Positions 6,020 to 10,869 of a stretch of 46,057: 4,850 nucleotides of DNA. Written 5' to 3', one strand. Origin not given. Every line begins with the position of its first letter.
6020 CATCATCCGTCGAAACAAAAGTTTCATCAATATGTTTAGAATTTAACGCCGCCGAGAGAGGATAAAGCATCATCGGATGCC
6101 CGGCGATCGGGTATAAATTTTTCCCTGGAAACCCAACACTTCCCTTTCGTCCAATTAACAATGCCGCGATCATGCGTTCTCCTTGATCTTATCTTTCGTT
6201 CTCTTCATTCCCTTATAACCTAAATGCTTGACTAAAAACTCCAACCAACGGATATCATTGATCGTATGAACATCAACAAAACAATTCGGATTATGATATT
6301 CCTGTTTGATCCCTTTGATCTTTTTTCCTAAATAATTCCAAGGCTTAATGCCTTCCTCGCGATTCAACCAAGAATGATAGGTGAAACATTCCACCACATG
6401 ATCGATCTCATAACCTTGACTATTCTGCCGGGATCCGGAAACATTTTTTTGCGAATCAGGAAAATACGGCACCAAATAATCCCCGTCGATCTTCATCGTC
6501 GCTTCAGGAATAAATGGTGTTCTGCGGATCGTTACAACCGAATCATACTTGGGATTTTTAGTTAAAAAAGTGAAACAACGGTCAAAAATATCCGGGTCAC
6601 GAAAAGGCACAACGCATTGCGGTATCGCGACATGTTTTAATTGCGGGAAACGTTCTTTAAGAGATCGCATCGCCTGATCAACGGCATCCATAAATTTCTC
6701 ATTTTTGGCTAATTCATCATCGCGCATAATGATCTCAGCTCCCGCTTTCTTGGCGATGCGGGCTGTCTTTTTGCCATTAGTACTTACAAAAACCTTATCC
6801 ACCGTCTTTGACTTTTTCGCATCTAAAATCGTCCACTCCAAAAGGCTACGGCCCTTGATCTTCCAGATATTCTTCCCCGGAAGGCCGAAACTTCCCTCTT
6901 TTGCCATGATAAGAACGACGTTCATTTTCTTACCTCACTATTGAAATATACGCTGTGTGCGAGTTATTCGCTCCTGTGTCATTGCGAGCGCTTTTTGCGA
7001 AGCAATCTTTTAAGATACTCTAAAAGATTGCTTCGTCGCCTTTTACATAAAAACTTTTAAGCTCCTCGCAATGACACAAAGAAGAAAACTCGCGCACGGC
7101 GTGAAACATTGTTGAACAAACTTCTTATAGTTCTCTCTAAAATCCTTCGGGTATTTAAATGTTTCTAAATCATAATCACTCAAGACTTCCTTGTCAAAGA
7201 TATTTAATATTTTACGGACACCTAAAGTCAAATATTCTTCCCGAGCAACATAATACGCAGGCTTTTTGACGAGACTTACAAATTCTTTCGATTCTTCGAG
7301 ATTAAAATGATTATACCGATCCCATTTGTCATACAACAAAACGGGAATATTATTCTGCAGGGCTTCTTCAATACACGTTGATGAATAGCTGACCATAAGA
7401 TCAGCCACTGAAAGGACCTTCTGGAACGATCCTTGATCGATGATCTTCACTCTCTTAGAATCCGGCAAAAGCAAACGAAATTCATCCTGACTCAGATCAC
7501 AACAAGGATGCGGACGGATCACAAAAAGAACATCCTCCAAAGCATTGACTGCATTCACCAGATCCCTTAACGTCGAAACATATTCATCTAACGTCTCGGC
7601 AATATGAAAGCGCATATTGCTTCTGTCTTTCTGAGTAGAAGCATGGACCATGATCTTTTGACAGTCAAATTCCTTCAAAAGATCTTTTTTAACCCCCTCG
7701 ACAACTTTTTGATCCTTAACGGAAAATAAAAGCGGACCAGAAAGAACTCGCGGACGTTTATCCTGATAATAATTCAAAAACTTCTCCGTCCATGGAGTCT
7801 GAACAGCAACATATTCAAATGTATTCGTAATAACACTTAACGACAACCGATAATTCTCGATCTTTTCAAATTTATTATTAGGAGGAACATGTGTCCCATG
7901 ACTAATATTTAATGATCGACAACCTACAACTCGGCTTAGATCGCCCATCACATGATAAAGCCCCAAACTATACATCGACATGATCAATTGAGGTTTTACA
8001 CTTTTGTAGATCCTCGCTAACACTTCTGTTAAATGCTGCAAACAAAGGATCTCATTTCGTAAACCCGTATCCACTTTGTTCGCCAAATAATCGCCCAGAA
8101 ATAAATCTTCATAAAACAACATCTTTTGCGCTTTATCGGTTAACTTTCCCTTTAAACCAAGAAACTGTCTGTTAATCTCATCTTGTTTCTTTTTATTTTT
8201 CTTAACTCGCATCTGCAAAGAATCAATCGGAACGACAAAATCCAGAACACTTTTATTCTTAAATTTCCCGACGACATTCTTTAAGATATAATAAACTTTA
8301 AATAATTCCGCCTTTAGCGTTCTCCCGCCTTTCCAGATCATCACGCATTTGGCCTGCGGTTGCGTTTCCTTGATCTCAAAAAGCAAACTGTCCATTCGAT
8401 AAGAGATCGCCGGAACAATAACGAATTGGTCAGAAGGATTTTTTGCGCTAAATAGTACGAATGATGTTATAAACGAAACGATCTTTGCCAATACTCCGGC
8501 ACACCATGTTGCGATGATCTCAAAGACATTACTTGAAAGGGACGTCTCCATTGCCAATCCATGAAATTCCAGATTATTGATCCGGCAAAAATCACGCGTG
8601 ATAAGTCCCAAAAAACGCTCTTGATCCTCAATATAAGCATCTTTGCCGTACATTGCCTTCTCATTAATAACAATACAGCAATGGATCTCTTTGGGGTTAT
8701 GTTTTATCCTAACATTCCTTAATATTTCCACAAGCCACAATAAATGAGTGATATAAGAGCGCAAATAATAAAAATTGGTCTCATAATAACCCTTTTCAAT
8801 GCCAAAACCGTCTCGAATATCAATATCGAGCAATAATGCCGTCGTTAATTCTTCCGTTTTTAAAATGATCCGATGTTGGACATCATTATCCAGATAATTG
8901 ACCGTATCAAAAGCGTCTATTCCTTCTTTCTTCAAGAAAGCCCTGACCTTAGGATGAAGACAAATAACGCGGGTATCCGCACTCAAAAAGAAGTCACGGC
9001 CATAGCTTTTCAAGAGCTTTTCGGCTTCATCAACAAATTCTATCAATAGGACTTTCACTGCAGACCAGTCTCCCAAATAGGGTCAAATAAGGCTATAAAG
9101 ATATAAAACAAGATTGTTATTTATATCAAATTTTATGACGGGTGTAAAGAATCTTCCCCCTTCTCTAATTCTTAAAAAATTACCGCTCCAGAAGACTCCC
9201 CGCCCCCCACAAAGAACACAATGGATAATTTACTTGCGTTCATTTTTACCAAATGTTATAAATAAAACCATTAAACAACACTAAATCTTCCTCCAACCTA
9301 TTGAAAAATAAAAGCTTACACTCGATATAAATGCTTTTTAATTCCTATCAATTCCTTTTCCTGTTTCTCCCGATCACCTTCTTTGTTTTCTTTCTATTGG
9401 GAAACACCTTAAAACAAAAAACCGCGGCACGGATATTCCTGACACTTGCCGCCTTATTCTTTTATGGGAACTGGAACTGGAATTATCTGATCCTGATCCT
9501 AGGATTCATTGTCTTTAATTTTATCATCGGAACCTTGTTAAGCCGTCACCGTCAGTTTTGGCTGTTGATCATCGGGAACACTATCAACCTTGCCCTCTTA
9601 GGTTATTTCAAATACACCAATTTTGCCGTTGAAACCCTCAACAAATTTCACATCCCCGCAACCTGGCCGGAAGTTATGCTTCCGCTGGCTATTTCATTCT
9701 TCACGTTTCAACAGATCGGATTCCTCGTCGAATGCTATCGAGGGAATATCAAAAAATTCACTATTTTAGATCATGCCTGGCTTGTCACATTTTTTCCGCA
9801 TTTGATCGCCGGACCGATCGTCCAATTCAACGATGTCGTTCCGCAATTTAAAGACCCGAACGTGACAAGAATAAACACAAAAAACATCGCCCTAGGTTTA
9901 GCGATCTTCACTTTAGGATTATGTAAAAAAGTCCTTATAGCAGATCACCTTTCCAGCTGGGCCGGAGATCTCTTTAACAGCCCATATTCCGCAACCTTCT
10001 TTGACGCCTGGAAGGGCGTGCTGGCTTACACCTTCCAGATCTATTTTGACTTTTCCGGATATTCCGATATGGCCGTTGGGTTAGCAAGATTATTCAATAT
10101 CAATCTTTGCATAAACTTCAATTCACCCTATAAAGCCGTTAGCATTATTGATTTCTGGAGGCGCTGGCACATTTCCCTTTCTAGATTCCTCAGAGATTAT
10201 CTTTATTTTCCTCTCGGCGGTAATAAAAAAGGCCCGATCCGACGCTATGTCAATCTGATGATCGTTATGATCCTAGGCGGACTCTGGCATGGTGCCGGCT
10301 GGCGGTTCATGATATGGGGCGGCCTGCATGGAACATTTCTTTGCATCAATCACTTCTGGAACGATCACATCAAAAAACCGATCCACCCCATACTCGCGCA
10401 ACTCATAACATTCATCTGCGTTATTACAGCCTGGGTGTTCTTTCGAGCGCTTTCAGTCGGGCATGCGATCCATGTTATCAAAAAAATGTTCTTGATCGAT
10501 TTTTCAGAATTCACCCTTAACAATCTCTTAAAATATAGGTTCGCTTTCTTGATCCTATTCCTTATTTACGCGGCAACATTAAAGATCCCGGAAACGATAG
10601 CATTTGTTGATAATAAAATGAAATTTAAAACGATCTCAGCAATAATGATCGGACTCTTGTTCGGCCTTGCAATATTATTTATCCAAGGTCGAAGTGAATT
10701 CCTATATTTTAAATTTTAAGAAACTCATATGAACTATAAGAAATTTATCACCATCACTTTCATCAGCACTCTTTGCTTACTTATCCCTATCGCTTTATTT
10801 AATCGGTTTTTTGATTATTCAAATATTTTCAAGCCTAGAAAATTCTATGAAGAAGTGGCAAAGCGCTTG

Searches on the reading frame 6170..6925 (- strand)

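Call 8: search_protein_families(library=pfam, proteins=[window:6170-6925:-], max_evalue=0.001)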
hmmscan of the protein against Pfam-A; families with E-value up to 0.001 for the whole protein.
window:6170-6925:- (251 aa): 1 family
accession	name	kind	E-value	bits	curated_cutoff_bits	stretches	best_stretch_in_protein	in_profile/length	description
PF02348.25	CTP_transf_3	-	5.8e-16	59.4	22.6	1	3-84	1-83/217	Cytidylyltransferase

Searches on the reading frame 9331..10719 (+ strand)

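Call 8: search_protein_families(library=pfam, proteins=[window:9331-10719:+], max_evalue=0.001)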
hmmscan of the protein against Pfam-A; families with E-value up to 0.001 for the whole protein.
window:9331-10719:+ (462 aa): 2 families
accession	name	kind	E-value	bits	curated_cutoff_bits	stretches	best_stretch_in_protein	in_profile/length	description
PF03062.24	MBOAT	-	2.4e-26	93.2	27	1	137-371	73-328/337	MBOAT, membrane-bound O-acyltransferase family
PF13813.11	MBOAT_2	-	2.3e-07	31.4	25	1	263-326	5-70/85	Membrane bound O-acyl transferase family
